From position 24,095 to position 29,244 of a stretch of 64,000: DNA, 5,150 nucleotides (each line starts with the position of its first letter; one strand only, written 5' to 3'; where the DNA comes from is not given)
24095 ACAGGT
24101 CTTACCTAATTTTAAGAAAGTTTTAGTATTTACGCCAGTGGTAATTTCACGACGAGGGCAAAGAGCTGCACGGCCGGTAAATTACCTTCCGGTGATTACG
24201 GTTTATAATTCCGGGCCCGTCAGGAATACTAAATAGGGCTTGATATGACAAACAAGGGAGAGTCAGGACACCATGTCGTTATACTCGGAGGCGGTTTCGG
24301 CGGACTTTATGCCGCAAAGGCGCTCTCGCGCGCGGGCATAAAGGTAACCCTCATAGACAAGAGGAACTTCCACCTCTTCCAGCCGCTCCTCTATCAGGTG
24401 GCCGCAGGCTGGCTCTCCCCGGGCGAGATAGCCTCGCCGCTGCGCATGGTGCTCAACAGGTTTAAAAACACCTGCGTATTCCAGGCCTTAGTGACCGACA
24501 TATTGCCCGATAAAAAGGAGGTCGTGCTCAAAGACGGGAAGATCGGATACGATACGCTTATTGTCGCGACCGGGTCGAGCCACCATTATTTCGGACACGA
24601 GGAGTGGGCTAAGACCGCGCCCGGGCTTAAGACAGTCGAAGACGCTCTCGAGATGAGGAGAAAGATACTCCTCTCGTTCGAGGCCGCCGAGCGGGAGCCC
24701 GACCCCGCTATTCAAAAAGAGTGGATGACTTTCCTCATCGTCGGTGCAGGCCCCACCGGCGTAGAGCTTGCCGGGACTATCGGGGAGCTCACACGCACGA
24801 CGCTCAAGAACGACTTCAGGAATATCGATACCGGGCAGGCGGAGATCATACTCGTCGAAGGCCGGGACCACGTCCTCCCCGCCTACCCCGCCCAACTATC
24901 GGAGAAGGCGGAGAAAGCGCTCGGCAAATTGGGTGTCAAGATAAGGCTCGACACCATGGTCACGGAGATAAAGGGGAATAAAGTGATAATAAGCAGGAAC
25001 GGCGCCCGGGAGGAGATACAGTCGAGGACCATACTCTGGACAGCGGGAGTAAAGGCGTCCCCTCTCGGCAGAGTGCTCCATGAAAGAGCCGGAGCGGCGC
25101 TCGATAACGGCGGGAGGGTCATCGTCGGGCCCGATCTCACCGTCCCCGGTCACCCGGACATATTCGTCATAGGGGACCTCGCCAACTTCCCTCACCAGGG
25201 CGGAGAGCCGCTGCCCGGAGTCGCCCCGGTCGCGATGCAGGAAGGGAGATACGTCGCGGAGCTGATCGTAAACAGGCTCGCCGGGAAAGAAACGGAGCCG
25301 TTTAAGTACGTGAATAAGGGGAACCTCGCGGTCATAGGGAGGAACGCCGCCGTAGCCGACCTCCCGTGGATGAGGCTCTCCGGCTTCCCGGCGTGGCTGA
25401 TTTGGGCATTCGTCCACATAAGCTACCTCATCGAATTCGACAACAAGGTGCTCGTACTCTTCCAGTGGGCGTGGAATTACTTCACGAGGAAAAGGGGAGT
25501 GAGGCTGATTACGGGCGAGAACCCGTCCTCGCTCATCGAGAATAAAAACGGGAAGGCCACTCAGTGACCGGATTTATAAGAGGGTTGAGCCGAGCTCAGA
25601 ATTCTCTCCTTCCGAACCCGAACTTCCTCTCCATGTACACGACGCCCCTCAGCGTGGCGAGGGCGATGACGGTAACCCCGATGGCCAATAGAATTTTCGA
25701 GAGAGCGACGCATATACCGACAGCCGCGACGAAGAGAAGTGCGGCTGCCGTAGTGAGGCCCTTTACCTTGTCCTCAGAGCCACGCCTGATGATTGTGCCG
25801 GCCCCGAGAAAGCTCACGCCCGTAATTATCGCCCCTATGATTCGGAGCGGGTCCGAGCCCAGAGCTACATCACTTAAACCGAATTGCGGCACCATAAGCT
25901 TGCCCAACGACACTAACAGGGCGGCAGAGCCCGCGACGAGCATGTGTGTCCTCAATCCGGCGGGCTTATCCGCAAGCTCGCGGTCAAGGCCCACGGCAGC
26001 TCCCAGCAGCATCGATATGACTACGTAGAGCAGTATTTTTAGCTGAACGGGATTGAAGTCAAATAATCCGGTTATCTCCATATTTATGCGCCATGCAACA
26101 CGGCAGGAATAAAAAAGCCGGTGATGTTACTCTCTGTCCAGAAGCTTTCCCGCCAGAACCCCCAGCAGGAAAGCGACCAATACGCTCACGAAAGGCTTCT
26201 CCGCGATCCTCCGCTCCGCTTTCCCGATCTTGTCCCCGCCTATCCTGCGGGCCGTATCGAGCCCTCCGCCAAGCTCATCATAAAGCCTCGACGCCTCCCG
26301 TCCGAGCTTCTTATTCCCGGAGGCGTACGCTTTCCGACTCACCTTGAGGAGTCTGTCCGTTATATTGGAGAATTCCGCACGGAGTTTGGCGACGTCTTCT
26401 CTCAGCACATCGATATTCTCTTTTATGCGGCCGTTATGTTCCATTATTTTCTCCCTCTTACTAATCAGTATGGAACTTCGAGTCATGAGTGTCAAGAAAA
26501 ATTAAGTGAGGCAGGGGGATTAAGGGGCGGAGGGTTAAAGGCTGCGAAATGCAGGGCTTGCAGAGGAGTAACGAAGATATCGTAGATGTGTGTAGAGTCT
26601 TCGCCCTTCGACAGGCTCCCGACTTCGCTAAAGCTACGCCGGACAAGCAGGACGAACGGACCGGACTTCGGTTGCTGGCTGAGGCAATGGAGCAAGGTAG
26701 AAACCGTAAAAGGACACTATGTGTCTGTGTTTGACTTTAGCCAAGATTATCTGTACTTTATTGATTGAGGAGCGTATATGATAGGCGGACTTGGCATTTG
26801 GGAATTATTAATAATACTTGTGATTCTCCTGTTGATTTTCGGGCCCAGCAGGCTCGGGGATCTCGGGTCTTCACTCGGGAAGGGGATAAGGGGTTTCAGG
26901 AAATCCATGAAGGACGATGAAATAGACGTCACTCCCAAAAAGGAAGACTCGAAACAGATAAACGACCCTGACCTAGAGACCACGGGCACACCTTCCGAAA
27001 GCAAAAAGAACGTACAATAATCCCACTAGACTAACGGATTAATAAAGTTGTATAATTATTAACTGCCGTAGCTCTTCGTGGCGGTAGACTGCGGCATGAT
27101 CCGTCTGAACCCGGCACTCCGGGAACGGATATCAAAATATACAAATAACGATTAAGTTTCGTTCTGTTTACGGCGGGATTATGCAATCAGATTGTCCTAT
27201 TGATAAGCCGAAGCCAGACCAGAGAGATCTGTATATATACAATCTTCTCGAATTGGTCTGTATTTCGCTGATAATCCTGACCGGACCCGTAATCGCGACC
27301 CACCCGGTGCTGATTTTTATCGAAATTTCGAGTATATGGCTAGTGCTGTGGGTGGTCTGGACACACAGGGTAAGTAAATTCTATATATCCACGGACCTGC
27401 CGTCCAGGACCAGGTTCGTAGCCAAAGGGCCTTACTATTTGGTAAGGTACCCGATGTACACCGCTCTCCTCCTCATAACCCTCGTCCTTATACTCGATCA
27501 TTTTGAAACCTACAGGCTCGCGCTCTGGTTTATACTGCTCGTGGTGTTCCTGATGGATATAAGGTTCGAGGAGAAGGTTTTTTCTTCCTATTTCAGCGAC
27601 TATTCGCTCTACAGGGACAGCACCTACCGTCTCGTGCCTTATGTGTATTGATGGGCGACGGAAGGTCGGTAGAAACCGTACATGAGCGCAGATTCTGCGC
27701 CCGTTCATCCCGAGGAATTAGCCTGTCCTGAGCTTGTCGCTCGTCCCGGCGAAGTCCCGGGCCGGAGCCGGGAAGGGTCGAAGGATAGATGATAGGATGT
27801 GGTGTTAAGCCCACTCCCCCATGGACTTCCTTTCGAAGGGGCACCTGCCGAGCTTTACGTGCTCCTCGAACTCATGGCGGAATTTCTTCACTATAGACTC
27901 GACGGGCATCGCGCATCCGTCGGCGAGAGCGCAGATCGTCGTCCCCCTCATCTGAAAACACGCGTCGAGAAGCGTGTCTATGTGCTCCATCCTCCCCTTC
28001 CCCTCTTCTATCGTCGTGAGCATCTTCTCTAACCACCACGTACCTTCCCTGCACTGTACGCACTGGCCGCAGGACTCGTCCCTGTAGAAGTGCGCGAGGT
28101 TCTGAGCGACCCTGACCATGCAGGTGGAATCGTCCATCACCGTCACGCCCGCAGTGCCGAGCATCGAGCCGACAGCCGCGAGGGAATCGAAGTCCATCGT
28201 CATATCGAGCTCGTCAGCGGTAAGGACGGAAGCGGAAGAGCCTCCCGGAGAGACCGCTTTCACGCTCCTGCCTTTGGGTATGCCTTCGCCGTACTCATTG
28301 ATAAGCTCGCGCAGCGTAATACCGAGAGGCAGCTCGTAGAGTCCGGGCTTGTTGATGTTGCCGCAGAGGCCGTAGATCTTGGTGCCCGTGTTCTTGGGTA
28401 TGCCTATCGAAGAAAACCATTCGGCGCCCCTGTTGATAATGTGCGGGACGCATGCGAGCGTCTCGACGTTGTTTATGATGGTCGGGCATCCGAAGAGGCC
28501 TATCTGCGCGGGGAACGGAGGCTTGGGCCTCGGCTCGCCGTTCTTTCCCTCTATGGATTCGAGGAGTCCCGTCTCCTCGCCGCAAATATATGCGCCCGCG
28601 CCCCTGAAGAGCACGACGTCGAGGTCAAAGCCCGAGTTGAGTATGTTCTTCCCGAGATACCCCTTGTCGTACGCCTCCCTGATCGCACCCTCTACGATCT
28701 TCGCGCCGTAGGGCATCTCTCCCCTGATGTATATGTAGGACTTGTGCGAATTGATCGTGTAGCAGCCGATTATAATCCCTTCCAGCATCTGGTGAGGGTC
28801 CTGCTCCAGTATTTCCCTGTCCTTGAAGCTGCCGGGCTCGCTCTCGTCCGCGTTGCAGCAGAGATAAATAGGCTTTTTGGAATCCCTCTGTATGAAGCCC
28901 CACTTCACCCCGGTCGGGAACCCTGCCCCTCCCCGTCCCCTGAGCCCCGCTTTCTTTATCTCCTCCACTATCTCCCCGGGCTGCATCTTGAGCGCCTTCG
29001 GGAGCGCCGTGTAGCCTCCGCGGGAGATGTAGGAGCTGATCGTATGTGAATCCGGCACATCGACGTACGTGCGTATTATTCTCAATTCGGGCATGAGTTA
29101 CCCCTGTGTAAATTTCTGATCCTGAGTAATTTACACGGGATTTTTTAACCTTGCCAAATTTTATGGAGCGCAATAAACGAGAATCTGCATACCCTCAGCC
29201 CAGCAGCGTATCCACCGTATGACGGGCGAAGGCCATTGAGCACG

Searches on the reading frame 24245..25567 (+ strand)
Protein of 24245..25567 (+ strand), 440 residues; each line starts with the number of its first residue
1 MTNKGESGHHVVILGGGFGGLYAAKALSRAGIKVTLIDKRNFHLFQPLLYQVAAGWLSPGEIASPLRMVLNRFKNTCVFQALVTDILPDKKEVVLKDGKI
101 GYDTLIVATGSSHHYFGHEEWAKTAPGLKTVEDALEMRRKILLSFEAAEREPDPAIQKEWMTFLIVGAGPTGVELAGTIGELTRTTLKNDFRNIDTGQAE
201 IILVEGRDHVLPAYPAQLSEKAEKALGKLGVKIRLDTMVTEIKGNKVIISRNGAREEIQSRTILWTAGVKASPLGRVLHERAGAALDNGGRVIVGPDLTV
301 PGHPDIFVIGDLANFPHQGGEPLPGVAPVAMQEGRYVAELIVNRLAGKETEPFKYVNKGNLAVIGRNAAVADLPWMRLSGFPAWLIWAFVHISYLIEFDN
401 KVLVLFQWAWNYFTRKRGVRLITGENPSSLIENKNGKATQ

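Call 71: search_protein_families(library=pfam, proteins=[window:24245-25567:+], max_evalue=0.00001)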
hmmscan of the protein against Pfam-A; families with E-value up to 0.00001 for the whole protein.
window:24245-25567:+ (440 aa): 8 families
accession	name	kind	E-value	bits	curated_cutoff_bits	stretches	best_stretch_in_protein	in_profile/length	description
PF07992.20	Pyr_redox_2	-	6.8e-52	177.1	26.1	1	10-334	2-291/291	Pyridine nucleotide-disulphide oxidoreductase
PF00070.33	Pyr_redox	-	3.7e-17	63.1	22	1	164-246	3-70/82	Pyridine nucleotide-disulphide oxidoreductase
PF22366.1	NDH2_C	-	6.4e-10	39.5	27.7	1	358-414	2-59/62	NDH2 C-terminal domain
PF01266.30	DAO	-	2.6e-09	37.5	27.9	0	10-40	1-31/353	FAD dependent oxidoreductase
PF13450.12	NAD_binding_8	-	2.1e-07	31.5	21.9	1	13-41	1-29/68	NAD(P)-binding Rossmann-like domain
PF01494.25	FAD_binding_3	-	2.6e-07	30.6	22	0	10-41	3-34/349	FAD binding domain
PF01134.28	GIDA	-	4.6e-06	26.4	22.1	0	11-39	2-30/391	Glucose inhibited division protein A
PF03486.20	HI0933_like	-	8.3e-06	25.9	50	0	10-41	2-33/244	HI0933-like protein Rossmann domain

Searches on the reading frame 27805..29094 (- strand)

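Call 71: search_protein_families(library=pfam, proteins=[window:27805-29094:-], max_evalue=0.00001)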
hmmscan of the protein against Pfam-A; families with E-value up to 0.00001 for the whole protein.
window:27805-29094:- (429 aa): 3 families
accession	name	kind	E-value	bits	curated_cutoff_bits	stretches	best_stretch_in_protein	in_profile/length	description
PF01512.22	Complex1_51K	-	1.3e-45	155.4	31.2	1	46-217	1-149/150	Nuo51 FMN-binding domain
PF10589.14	NADH_4Fe-4S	-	9.6e-31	105.9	23.5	1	329-412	2-85/85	NADH-ubiquinone oxidoreductase-F iron-sulfur binding region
PF10531.15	SLBB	-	4.4e-06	26.9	27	1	243-276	4-37/55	SLBB domain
